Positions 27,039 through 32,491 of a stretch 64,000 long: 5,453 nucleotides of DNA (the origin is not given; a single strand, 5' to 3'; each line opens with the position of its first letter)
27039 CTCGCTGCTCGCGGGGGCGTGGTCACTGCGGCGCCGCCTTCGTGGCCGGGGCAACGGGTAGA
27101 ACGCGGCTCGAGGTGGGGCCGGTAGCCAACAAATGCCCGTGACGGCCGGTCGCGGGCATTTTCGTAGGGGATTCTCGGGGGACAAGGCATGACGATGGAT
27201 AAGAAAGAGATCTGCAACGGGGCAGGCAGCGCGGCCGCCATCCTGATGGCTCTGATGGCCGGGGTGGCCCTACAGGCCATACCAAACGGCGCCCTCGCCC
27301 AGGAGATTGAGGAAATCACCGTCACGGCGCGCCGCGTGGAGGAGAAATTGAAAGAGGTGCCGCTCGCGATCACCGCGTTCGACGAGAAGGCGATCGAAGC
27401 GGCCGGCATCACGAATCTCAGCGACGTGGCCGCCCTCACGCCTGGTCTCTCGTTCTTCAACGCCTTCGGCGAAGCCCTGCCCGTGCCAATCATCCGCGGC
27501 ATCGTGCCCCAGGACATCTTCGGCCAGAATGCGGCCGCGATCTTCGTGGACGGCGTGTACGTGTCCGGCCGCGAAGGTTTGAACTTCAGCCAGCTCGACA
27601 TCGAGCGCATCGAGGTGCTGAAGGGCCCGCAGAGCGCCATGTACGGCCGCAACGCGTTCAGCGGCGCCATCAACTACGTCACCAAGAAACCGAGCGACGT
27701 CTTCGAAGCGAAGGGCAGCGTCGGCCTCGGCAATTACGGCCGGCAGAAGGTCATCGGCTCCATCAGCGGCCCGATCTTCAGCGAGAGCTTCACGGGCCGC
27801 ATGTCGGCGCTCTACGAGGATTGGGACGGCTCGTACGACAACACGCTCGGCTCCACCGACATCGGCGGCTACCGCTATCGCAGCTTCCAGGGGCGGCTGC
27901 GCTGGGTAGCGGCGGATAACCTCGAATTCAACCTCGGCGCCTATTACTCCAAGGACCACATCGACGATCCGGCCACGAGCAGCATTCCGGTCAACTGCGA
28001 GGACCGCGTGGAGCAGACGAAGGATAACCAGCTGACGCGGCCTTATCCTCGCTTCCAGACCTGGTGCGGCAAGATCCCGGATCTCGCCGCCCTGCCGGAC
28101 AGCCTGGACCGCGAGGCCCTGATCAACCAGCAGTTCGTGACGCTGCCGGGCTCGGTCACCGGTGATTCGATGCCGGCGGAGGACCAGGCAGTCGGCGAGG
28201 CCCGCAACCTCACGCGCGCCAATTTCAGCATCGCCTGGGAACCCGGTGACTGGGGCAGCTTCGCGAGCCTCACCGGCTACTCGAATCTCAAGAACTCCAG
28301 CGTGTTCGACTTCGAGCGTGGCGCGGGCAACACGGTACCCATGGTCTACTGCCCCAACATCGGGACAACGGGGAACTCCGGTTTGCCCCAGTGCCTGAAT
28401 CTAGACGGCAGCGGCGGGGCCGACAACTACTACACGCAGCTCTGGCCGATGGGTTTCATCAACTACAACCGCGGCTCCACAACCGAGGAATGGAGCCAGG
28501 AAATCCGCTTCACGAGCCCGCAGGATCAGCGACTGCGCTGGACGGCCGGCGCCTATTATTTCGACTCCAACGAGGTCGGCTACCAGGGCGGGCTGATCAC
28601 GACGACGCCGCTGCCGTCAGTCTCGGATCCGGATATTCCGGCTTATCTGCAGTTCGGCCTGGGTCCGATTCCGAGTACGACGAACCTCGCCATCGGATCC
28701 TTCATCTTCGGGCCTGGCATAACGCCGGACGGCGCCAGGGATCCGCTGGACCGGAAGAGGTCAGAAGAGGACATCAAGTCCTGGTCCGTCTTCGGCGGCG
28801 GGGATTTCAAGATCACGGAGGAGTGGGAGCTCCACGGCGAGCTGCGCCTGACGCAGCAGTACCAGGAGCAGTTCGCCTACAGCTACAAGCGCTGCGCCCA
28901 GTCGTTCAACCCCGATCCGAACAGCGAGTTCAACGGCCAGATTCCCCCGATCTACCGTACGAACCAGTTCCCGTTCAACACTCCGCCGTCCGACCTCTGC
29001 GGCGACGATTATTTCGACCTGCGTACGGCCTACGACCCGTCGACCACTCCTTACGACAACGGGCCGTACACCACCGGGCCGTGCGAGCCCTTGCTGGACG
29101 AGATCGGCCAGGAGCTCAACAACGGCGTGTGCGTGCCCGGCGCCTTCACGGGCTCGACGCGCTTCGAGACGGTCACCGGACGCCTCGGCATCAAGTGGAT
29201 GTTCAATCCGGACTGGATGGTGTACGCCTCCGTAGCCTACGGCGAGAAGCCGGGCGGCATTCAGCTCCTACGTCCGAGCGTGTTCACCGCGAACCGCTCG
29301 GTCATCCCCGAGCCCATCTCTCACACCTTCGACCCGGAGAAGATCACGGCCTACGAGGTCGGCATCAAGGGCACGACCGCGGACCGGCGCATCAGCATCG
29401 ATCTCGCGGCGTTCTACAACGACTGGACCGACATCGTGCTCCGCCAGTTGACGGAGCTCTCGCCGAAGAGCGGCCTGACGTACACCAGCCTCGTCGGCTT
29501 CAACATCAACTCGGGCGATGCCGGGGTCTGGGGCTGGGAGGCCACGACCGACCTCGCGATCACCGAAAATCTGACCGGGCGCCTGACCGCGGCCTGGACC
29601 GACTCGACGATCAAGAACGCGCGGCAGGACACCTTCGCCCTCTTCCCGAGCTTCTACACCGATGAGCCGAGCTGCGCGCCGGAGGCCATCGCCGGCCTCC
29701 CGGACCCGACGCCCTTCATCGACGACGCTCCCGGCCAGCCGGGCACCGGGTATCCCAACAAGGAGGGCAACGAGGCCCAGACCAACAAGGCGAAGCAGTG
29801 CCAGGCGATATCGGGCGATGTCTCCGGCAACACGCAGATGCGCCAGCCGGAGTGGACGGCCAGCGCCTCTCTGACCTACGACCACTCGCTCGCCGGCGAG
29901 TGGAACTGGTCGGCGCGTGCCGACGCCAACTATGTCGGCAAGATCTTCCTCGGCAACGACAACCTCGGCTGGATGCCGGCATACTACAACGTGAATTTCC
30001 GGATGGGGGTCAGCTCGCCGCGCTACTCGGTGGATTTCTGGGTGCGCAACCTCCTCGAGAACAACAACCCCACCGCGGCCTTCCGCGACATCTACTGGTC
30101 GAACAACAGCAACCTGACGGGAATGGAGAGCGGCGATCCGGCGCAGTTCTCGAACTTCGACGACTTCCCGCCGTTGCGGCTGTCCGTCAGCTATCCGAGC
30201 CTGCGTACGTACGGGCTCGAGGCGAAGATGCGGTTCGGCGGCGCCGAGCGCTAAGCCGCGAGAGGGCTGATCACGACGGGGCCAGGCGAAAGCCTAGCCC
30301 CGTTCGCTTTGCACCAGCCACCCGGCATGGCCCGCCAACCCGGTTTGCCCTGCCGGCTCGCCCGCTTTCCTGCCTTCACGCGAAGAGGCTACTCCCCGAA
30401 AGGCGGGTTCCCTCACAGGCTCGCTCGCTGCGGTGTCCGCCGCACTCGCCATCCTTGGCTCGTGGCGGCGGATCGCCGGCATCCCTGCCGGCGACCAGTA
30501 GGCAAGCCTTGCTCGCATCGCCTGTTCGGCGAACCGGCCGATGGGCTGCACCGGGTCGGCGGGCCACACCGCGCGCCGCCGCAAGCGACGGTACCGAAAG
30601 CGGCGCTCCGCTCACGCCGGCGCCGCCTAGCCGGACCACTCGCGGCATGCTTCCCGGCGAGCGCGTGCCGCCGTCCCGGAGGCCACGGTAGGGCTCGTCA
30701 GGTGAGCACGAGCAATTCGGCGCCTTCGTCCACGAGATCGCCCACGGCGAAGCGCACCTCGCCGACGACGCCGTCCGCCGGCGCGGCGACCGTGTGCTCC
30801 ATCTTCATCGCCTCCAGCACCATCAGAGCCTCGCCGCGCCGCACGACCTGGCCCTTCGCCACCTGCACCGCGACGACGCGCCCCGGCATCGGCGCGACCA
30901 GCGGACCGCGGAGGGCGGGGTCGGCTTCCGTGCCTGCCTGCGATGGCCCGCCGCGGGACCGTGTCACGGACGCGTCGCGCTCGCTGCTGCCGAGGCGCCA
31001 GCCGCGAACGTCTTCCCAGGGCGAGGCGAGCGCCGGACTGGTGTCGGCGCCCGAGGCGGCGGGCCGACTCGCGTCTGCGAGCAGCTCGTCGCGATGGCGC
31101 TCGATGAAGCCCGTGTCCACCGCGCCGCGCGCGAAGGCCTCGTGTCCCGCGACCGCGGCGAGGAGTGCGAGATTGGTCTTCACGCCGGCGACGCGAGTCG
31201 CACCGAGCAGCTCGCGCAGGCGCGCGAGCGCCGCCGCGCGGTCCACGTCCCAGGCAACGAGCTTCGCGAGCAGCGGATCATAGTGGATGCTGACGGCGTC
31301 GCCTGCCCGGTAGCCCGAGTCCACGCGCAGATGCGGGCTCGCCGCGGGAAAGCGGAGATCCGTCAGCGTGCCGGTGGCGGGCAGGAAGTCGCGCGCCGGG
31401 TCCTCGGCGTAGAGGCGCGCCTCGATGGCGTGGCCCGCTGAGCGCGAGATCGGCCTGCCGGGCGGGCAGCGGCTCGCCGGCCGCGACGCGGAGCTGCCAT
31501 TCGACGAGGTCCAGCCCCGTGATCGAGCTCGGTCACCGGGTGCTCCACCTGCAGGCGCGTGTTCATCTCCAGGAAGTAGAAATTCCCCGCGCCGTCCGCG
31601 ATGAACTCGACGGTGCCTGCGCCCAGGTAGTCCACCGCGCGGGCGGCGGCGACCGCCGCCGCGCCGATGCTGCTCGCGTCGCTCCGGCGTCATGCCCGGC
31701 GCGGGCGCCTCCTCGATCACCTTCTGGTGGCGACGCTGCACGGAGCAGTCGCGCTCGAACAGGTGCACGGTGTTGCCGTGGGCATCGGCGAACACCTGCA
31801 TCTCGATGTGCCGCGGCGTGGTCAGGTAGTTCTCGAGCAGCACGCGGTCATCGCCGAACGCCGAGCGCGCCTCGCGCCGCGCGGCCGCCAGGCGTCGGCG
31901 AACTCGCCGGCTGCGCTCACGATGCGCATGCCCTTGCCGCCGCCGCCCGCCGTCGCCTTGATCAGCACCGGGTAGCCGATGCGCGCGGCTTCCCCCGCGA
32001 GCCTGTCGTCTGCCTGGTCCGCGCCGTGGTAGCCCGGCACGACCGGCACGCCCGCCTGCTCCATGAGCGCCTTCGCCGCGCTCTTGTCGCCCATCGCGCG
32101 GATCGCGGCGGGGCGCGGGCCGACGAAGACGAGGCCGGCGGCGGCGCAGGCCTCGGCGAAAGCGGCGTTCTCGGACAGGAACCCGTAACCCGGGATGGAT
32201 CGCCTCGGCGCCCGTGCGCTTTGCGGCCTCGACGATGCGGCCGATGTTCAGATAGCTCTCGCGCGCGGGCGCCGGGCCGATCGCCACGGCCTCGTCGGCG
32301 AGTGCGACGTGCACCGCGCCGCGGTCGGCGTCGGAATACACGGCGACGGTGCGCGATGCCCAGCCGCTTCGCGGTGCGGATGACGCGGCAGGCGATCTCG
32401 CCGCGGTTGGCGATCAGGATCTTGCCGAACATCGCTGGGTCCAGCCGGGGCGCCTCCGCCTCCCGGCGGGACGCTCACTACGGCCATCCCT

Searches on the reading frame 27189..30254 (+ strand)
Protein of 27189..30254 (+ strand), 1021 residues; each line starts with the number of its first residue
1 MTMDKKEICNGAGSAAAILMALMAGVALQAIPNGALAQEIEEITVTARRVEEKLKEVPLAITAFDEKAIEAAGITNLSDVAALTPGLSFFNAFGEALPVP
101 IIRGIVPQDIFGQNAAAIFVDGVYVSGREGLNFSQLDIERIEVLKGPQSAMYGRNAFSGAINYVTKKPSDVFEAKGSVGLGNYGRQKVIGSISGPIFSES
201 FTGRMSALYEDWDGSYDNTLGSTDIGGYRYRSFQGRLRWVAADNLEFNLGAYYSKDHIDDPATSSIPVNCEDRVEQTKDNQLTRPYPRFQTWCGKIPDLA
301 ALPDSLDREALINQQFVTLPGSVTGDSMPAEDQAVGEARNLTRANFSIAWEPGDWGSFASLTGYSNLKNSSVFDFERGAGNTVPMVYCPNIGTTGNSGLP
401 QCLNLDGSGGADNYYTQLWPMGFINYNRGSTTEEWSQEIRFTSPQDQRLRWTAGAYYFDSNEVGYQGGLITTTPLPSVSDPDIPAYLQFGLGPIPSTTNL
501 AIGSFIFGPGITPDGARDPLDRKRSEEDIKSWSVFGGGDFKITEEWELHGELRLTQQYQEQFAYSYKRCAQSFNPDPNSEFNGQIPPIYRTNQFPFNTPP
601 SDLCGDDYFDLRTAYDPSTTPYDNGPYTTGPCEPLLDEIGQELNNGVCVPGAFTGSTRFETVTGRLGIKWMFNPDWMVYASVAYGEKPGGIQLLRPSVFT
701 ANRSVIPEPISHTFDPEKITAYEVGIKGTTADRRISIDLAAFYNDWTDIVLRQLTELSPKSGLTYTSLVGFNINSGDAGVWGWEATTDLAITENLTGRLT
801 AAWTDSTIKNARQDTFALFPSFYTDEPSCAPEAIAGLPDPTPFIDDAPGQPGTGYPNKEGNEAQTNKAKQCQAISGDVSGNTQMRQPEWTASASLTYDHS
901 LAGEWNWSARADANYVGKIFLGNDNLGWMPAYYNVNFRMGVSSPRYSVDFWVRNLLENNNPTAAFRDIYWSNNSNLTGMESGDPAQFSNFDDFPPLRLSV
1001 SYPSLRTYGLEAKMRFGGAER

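Call 3: search_protein_families(library=pfam, proteins=[window:27189-30254:+], max_evalue=1)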
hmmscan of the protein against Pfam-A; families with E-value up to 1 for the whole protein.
window:27189-30254:+ (1021 aa): 2 families
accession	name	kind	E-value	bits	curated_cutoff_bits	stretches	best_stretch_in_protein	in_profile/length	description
PF00593.30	TonB_dep_Rec_b-barrel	-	6.7e-23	82.7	27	1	364-955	86-436/436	TonB dependent receptor-like, beta-barrel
PF07715.20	Plug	-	7.1e-19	68.7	23.9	1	54-160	2-107/107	TonB-dependent Receptor Plug Domain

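Call 4: search_protein_families(library=ncbifam, proteins=[window:27189-30254:+], max_evalue=1)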
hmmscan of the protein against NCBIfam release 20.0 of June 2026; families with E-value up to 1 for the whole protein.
window:27189-30254:+ (1021 aa): 30 families (the best 25 are shown)
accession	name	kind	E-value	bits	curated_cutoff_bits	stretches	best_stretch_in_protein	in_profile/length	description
TIGR01783.1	TonB-siderophor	subfamily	5.9e-33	114.4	223.5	2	57-262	2-199/649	TonB-dependent siderophore receptor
TIGR01785.1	TonB-hemin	subfamily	2.9e-23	82.2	316.85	2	41-180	2-143/677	TonB-dependent heme/hemoglobin receptor family protein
TIGR01786.1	TonB-hemlactrns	subfamily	8.6e-20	70.6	323.75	2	41-180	1-148/719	TonB-dependent hemoglobin/transferrin/lactoferrin family receptor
TIGR01779.1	TonB-B12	equivalog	8.9e-16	57.5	599.7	1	19-259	7-250/614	TonB-dependent vitamin B12 receptor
NF010010.0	PRK13483.1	equivalog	3.5e-14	51.7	927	2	20-172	13-169/660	ligand-gated channel protein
NF053590.1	TonB_dep_TOL0244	equivalog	3.2e-13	49.2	645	2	39-185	9-159/604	TOL_0244 family TonB-dependent receptor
TIGR04056.1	OMP_RagA_SusC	subfamily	1.1e-12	47.2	368.25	2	37-167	75-205/981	SusC/RagA family TonB-linked outer membrane protein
NF007478.2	PRK10064.1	equivalog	4.7e-12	45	745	1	22-171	12-163/663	catecholate siderophore receptor CirA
NF007349.0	PRK09840.1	equivalog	2.7e-11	42.2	686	1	52-184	66-193/760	catecholate siderophore receptor Fiu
NF007926.1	PRK10641.1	equivalog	3.5e-10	39.1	836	1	24-196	12-182/617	TonB-dependent vitamin B12 receptor BtuB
NF010651.0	PRK14050.1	equivalog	9.1e-10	37.3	884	1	44-185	66-205/730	TonB-dependent siderophore receptor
NF050067.1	TonBEntbctnRecCfrA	equivalog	1.4e-09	36.9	1200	1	36-174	22-166/698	TonB-dependent ferric enterobactin receptor CfrA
NF049960.1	siderphRecptFauA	equivalog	1.3e-08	33.8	900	1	46-221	66-237/727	TonB-dependent alcaligin siderophore receptor FauA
NF047944.1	FoxamRcptFoxA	equivalog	1.7e-08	33.2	1300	1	20-266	7-256/697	ferrioxamine B receptor FoxA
NF041535.1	TonB_rec_PqqU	equivalog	2.4e-08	32.8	1200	1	57-188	16-152/676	TonB-dependent receptor PqqU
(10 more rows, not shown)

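Call 60: list_cluster_members(proteins=[P0001, P0161, P0006, P0193, window:27189-30254:+])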
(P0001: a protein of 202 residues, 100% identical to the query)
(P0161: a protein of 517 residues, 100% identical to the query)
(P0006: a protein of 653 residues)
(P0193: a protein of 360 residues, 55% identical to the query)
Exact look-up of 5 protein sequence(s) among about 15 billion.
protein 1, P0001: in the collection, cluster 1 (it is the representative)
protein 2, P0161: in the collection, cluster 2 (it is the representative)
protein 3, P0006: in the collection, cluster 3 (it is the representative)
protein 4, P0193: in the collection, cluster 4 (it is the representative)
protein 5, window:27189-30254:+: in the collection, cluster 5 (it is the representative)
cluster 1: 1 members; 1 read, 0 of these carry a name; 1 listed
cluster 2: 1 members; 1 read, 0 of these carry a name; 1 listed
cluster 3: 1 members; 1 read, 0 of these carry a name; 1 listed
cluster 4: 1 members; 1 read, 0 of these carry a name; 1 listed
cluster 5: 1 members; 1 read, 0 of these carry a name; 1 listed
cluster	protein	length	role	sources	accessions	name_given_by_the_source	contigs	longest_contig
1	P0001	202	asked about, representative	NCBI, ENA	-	-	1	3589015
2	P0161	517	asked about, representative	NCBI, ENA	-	-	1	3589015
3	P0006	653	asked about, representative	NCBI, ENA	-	-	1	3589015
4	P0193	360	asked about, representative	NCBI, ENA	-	-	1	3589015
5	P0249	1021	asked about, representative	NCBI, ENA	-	-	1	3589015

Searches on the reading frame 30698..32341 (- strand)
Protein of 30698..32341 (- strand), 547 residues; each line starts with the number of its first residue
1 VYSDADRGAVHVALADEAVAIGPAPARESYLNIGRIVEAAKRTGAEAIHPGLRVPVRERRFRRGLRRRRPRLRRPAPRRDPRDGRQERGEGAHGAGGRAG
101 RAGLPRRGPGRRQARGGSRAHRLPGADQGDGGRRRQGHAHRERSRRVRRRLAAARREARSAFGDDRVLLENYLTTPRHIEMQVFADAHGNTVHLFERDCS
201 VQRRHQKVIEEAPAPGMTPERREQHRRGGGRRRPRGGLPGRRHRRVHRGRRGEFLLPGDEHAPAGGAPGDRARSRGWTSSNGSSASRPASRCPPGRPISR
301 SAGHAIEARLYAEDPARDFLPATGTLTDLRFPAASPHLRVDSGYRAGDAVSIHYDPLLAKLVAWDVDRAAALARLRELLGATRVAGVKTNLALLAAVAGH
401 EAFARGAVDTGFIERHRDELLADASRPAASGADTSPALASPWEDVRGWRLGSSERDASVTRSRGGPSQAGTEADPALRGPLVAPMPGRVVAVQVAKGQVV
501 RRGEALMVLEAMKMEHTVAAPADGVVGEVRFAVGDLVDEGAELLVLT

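Call 16: search_protein_families(library=pfam, proteins=[window:30698-32341:-], max_evalue=0.001)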
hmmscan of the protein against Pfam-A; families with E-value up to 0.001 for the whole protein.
window:30698-32341:- (547 aa): 6 families
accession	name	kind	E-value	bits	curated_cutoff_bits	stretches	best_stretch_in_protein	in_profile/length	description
PF02785.25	Biotin_carb_C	-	7.3e-36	123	32.4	1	307-415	1-108/108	Biotin carboxylase C-terminal domain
PF02786.22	CPSase_L_D2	-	1e-25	91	19.8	1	144-224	60-140/211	Carbamoyl-phosphate synthase L chain, ATP binding domain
PF00364.28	Biotin_lipoyl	-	2.6e-15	56.4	22.1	1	482-546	4-73/73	Biotin-requiring enzyme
PF00289.28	Biotin_carb_N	-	4.8e-13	50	25.5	1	1-52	31-82/110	Biotin carboxylase, N-terminal domain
PF13533.13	Biotin_lipoyl_2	-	5.6e-06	26.5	29.8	1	483-510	5-32/32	Biotin-lipoyl like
PF13437.12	HlyD_3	-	2.5e-05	25.4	22.2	0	481-510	2-31/106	HlyD family secretion protein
